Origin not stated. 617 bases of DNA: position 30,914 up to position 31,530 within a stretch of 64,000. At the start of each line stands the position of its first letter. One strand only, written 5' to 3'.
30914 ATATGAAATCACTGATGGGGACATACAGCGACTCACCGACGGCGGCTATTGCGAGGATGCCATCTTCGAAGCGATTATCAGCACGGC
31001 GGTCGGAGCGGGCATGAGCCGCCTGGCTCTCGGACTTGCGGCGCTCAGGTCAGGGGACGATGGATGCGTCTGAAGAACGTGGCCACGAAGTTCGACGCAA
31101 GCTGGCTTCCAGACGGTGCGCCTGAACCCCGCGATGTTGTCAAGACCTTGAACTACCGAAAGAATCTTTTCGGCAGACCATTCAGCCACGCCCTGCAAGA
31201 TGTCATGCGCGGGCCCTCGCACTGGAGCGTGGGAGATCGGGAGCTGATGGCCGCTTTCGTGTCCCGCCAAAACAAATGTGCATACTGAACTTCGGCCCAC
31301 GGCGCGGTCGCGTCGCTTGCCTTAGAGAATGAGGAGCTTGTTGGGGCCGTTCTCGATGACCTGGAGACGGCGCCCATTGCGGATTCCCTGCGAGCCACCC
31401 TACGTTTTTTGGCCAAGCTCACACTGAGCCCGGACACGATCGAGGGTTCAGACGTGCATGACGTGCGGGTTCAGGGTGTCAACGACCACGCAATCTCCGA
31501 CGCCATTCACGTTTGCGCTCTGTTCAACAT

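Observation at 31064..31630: Candidate selenoprotein: an AhpD/CMD-family gene with UGA at the conserved Cys position and an fdhF-like SECIS hairpin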

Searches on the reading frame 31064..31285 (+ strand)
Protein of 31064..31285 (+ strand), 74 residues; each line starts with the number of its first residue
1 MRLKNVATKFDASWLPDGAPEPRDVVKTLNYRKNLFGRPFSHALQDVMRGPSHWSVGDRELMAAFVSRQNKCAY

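Call 20: find_encoding_contigs(protein=window:31064-31285:+, flank=10000, max_places=10)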
Protein seq(74 aa) (74 aa): 3 contigs read that carry it; 3 places shown.
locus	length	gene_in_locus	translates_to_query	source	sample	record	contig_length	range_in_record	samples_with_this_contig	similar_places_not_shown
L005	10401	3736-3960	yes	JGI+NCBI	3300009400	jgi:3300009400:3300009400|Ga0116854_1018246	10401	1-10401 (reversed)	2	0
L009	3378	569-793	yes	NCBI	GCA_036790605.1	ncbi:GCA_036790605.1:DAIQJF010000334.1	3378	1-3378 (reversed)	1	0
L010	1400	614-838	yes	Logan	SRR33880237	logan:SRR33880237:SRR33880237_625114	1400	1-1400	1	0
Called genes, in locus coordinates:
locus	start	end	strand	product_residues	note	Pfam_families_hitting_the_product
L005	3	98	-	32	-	?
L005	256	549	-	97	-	PF04255:DUF433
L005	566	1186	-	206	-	PF18765:Polbeta (weak)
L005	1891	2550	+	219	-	PF05239:PRC (faint)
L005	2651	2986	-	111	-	-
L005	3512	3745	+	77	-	-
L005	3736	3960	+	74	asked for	-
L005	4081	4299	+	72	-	-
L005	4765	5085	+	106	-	PF01797:Y1_Tnp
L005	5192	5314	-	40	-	-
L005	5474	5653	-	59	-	-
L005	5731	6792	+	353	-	PF13529:Peptidase_C39_2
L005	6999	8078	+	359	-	PF01571:GCV_T, PF08669:GCV_T_C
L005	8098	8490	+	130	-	PF01597:GCV_H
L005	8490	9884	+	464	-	PF02347:GDC-P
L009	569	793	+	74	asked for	-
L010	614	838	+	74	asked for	-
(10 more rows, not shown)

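Call 32: find_homologous_proteins(query=A2, max_evalue=0.00001)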
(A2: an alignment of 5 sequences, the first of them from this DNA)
Query A2 (5 sequences) (74 aa, profile of the alignment): 7789 proteins with E <= 0.00001 among 8000 candidates; the best 120 are listed.
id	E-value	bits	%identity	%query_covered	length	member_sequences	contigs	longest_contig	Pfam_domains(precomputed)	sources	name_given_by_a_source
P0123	5.5e-36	140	100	100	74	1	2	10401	-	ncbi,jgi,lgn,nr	ncbi:MAG: hypothetical protein DLM70_16145 [Chloroflexi bacterium]|nr:MAG: hypothetical protein DLM7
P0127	1.2e-35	139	-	-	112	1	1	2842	-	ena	-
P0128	1.3e-33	133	69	69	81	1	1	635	-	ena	-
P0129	2.2e-33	132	65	69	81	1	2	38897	-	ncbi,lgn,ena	-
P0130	1.1e-32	130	63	69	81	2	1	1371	-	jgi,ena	-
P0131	1.2e-32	129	69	69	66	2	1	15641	-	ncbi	-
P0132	1.4e-32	129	63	69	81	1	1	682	-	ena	-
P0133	3.6e-32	128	76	69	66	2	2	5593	-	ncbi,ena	-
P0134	1.0e-31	127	73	69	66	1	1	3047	-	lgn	-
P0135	2.3e-31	125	51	100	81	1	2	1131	-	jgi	jgi:hypothetical protein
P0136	2.4e-31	125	65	69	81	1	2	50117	-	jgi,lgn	jgi:hypothetical protein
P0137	3.7e-31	125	63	69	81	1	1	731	-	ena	-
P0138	4.6e-31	124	65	69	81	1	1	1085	-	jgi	jgi:hypothetical protein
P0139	4.7e-31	124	52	100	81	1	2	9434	-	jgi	jgi:hypothetical protein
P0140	5.3e-31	124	71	69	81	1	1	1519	-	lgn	-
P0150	2.0e-30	122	69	69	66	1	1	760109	-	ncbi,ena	-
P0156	2.5e-30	122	67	73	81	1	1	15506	-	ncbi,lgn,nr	ncbi:MAG: hypothetical protein H7338_04755 [Candidatus Sericytochromatia bacterium]|nr:hypothetical 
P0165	3.2e-30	122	65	69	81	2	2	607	-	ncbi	-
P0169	3.9e-30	121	50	100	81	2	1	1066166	-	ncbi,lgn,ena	-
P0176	5.3e-30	121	67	69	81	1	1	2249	-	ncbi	-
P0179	5.7e-30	121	67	69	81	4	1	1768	-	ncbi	-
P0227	1.4e-29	120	65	69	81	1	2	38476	-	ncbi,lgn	-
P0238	1.7e-29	119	62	74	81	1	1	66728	-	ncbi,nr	ncbi:MAG: hypothetical protein JWO36_6994 [Myxococcales bacterium]|nr:hypothetical protein [Myxococc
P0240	1.7e-29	119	52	100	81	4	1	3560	-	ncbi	-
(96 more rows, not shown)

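Call 34: list_cluster_members(proteins=[P0133, P0150, P0169, P0129, P0131, P0165, P0176, P0179, P0227, P0240])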
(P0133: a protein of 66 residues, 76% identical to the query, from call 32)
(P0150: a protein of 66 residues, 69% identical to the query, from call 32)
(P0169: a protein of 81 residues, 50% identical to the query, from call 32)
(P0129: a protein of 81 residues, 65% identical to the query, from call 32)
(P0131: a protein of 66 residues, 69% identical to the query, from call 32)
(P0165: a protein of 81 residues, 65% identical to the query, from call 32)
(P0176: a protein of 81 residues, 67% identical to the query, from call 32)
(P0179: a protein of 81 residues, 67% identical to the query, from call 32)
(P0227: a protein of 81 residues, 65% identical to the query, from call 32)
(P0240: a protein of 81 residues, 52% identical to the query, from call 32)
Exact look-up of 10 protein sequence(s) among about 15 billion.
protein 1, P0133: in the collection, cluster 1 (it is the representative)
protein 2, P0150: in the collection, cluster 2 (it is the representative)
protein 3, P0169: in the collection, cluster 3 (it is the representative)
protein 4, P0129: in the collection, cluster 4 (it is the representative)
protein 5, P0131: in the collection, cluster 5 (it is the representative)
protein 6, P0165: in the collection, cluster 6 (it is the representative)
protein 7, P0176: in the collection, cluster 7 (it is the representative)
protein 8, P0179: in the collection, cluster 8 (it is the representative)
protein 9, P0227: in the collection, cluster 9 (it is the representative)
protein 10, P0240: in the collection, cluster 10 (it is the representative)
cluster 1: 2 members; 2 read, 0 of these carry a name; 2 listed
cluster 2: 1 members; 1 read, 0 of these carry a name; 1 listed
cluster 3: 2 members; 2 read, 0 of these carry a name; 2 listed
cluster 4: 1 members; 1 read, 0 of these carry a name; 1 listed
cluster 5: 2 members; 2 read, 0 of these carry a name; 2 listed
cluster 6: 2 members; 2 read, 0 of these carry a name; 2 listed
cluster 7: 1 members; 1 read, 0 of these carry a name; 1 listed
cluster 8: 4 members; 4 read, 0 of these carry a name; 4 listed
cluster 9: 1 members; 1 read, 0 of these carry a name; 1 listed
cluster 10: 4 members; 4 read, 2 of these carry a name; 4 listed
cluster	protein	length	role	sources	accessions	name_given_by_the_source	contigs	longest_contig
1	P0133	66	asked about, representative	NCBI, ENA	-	-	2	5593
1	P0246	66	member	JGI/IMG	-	-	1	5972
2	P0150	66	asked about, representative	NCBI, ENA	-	-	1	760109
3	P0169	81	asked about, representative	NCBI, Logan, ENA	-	-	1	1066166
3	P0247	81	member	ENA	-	-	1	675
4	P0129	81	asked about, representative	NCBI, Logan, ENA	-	-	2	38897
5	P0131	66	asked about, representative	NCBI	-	-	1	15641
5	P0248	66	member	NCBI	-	-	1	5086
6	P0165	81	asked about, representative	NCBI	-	-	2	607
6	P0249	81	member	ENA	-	-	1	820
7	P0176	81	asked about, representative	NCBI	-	-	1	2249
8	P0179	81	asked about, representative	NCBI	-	-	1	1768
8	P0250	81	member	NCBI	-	-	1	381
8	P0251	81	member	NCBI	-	-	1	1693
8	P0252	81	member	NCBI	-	-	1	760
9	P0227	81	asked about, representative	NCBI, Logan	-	-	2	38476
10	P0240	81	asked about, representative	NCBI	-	-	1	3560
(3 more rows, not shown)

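Call 44: find_encoding_contigs(protein=P0133, flank=6000, max_places=3)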
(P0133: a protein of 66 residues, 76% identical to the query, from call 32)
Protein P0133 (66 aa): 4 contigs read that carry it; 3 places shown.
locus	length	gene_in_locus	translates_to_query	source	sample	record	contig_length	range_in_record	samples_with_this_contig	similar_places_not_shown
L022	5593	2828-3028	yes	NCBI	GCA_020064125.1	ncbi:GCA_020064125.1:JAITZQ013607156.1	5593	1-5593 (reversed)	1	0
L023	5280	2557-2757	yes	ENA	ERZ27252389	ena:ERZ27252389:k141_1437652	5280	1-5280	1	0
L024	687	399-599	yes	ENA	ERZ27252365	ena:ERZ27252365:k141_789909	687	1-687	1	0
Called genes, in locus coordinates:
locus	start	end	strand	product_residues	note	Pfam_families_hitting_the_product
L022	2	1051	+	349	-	?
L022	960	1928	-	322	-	PF00296:Bac_luciferase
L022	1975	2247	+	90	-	-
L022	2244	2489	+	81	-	-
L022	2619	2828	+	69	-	-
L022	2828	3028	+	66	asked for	-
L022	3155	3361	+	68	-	-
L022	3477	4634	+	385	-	PF13458:Peripla_BP_6, PF01094:ANF_receptor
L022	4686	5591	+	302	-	?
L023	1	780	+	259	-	?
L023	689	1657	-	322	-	PF00296:Bac_luciferase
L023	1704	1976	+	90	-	-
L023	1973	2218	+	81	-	-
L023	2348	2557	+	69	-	-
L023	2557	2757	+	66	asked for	-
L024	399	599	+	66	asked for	-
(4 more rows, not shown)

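Call 45: find_encoding_contigs(protein=P0150, flank=10000, max_places=2)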
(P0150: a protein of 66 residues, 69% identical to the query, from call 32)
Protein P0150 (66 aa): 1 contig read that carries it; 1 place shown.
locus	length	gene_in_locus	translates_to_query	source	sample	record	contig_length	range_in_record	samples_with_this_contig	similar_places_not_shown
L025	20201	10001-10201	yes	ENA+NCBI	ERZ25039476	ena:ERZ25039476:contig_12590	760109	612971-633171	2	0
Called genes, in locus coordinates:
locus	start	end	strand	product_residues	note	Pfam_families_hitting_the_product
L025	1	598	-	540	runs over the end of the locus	PF02706:Wzz (faint), PF10609:ParA (faint), PF13614:AAA_31 (faint), PF01656:CbiA (weak), PF09140:MipZ (weak)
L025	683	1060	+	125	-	PF01381:HTH_3 (weak)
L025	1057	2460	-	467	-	PF20423:AceK_regulatory, PF06315:AceK_kinase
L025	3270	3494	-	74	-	-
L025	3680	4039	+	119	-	PF00180:Iso_dh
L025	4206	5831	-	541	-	PF00343:Phosphorylase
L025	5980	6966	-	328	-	PF00296:Bac_luciferase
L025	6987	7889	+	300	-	PF00682:HMGL-like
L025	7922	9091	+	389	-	PF00266:Aminotran_5, PF01041:DegT_DnrJ_EryC1, PF00155:Aminotran_1_2 (weak)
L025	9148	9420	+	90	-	-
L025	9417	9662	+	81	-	-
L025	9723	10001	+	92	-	-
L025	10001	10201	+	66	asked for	-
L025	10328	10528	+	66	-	-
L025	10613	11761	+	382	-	PF13458:Peripla_BP_6, PF01094:ANF_receptor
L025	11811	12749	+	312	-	PF02653:BPD_transp_2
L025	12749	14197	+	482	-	PF02653:BPD_transp_2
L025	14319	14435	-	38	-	-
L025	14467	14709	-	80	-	-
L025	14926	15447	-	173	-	PF00082:Peptidase_S8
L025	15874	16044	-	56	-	-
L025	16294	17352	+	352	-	PF03951:Gln-synt_N, PF00120:Gln-synt_C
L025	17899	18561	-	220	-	-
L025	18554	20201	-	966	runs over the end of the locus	-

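Call 46: find_encoding_contigs(protein=P0169, flank=10000, max_places=2)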
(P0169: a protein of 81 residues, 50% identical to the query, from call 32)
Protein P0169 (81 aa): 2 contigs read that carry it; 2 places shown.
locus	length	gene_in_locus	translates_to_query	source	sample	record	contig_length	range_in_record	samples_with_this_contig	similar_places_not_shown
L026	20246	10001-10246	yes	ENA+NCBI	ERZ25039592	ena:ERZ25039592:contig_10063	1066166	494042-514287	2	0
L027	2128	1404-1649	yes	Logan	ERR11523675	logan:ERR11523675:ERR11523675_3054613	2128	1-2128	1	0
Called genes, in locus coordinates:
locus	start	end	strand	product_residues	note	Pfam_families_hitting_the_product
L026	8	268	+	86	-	-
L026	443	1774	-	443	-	PF00079:Serpin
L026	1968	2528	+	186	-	-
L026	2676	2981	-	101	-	-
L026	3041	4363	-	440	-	PF00079:Serpin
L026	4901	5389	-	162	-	-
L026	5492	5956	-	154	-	-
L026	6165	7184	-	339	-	PF01734:Patatin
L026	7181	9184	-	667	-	PF00535:Glycos_transf_2, PF13231:PMT_2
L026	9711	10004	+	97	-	-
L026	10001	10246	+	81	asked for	-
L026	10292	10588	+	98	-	-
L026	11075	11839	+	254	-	PF01636:APH (weak), PF00069:Pkinase, PF07714:PK_Tyr_Ser-Thr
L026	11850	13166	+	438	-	PF03514:GRAS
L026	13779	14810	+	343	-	PF07228:SpoIIE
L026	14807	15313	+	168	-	-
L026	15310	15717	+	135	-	-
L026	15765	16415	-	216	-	PF03929:PepSY_TM (faint)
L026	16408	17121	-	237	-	PF00174:Oxidored_molyb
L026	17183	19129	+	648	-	-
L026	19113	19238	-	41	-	-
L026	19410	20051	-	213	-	PF07638:Sigma70_ECF (weak), PF04542:Sigma70_r2, PF08281:Sigma70_r4_2, PF04545:Sigma70_r4 (weak)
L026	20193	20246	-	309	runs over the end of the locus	PF00069:Pkinase, PF07714:PK_Tyr_Ser-Thr, PF06293:Kdo (faint)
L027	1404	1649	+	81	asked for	-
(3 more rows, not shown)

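Call 47: find_encoding_contigs(protein=P0238, flank=10000, max_places=2)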
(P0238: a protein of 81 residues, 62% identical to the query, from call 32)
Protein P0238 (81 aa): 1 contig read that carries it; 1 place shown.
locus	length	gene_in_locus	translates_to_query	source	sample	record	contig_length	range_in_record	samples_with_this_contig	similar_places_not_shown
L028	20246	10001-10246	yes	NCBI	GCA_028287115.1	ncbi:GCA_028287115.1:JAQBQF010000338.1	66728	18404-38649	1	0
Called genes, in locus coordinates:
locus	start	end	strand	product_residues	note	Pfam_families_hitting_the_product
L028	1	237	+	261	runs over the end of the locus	-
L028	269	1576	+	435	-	PF00069:Pkinase, PF03109:ABC1 (faint), PF07714:PK_Tyr_Ser-Thr, PF06293:Kdo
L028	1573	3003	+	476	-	PF08308:PEGA (faint)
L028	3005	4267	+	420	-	-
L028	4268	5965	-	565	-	PF01663:Phosphodiest, PF01676:Metalloenzyme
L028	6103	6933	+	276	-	-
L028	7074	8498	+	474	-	PF12544:LAM_C (weak)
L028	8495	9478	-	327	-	-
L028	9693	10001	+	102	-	-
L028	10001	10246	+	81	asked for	-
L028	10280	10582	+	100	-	-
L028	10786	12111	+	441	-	PF16697:Yop-YscD_cpl (weak), PF00498:FHA, PF00158:Sigma54_activat, PF14532:Sigma54_activ_2, PF07728:AAA_5 (weak), PF25601:AAA_lid_14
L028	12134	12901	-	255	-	PF13398:Peptidase_M50B (weak), PF02163:Peptidase_M50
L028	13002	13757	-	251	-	-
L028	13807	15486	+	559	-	PF00005:ABC_tran, PF02463:SMC_N (faint), PF13304:AAA_21 (faint), PF12848:ABC_tran_Xtn, PF00005:ABC_tran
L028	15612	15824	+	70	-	PF02954:HTH_8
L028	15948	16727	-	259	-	PF03372:Exo_endo_phos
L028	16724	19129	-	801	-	PF07228:SpoIIE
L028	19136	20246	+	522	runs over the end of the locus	PF00069:Pkinase, PF07714:PK_Tyr_Ser-Thr, PF03109:ABC1 (weak), PF17667:Pkinase_fungal (weak)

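Call 48: find_encoding_contigs(protein=P0156, flank=10000, max_places=2)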
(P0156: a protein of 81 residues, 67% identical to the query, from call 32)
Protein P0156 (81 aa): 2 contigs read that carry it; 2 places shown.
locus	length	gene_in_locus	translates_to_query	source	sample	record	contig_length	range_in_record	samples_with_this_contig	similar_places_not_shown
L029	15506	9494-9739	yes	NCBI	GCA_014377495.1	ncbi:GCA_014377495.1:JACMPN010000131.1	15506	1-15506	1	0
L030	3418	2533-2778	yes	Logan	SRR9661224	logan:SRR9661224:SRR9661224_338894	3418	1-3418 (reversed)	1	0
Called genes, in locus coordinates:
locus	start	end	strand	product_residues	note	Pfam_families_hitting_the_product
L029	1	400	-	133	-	?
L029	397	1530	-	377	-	PF01593:Amino_oxidase (weak), PF12831:FAD_oxidored (faint), PF13450:NAD_binding_8, PF03275:GLF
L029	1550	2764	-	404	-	PF13692:Glyco_trans_1_4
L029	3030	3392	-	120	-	PF09334:tRNA-synt_1g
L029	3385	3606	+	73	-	-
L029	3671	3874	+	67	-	-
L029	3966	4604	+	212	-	PF00226:DnaJ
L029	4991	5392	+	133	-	PF12869:tRNA_anti-like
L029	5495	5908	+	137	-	-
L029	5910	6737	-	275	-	PF13480:Acetyltransf_6 (faint)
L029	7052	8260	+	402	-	PF01546:Peptidase_M20, PF07687:M20_dimer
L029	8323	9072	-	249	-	PF00756:Esterase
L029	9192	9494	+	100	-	-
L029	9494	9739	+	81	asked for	-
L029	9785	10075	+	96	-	-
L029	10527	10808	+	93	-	-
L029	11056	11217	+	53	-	-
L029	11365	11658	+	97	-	-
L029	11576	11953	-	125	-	PF06224:AlkZ-like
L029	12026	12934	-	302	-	PF01408:GFO_IDH_MocA (weak), PF02826:2-Hacid_dh_C (weak), PF03446:NAD_binding_2, PF03807:F420_oxidored (weak), PF14833:NAD_binding_11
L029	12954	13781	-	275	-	PF23023:Anti-Pycsar_Apyc1 (weak), PF00753:Lactamase_B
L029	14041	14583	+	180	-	PF13671:AAA_33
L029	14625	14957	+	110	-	PF00015:MCPsignal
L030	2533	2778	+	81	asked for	-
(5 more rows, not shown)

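Call 57: search_protein_families(library=ncbifam, proteins=[L028:9693-9998:+, L029:9192-9491:+, L026:9711-10001:+, L025:9148-9417:+], max_evalue=0.1)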
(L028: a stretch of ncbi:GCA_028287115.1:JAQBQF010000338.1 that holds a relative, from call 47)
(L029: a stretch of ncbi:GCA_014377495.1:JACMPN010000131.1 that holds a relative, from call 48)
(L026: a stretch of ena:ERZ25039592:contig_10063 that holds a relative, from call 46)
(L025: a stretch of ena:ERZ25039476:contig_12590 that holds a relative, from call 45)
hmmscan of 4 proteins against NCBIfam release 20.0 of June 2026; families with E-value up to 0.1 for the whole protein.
L028:9693-9998:+ (102 aa): 1 family
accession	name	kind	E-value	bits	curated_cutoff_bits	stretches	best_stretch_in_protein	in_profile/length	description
TIGR01926.1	peroxid_rel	subfamily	0.0057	16.5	81.8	1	39-89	118-168/178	peroxidase-related enzyme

L029:9192-9491:+ (100 aa): 2 families
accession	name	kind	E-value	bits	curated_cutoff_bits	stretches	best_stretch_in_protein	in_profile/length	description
TIGR01926.1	peroxid_rel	subfamily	0.002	18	81.8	1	42-82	120-160/178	peroxidase-related enzyme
NF033682.1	retention_LapA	subfamily_domain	0.038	14.2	50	1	53-91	82-129/145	retention module-containing protein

L026:9711-10001:+ (97 aa): 2 families
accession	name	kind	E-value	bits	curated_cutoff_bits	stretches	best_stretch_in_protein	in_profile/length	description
TIGR02606.1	antidote_CC2985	hypoth_equivalog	0.018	15.1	46.2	0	79-96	22-39/70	type II toxin-antitoxin system ParD family antitoxin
TIGR01926.1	peroxid_rel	subfamily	0.024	14.4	81.8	1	40-92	119-172/178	peroxidase-related enzyme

L025:9148-9417:+ (90 aa): 1 family
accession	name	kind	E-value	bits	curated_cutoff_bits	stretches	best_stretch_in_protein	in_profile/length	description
TIGR01926.1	peroxid_rel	subfamily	0.00045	20.1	81.8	1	30-84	117-171/178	peroxidase-related enzyme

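Call 58: search_protein_families(library=pfam, proteins=[L028:9693-9998:+, L029:9192-9491:+, L026:9711-10001:+, L025:9148-9417:+], max_evalue=0.1)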
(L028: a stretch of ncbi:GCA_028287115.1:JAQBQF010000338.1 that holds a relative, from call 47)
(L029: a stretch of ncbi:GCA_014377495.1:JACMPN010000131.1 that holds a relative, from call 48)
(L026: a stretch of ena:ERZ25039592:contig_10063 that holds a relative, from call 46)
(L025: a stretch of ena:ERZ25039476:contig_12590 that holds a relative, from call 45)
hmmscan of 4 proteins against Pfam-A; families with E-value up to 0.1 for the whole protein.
L028:9693-9998:+ (102 aa): 1 family
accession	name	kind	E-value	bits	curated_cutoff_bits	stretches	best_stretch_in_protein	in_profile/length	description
PF02627.25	CMD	-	0.0067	16.8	23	1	59-96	46-83/84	Carboxymuconolactone decarboxylase family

L029:9192-9491:+ (100 aa): 2 families
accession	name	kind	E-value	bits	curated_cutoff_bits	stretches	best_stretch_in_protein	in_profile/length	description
PF18579.7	Raf1_HTH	-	0.0056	16.8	27.3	1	60-78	23-41/61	Rubisco accumulation factor 1 helix turn helix domain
PF02627.25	CMD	-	0.015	15.8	23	1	47-97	34-83/84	Carboxymuconolactone decarboxylase family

L026:9711-10001:+ (97 aa): 3 families
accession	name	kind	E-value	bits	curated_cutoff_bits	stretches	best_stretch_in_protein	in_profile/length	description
PF02627.25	CMD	-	0.0012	19.2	23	1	60-96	48-84/84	Carboxymuconolactone decarboxylase family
PF19954.5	EAD10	-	0.0058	17.1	24.1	1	37-71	4-36/77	Effector-associated domain 10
PF11848.13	DUF3368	-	0.057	13.7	27.3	1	27-57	8-37/46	Domain of unknown function (DUF3368)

L025:9148-9417:+ (90 aa): 2 families
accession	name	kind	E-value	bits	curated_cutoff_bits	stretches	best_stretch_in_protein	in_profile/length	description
PF00482.28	T2SSF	-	0.0065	16.9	25.2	1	3-59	47-104/125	Type II secretion system (T2SS), protein F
PF10911.13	T7-like_Y65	-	0.061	13.5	25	1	28-64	18-54/77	Bacteriophage T7-like gene 6.5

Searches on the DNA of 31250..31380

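Call 70: search_rna_families(source=window, start=31250, end=31380, threshold=evalue, max_evalue=10)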
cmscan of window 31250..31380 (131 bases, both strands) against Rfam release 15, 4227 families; matches with E-value up to 10: 0.
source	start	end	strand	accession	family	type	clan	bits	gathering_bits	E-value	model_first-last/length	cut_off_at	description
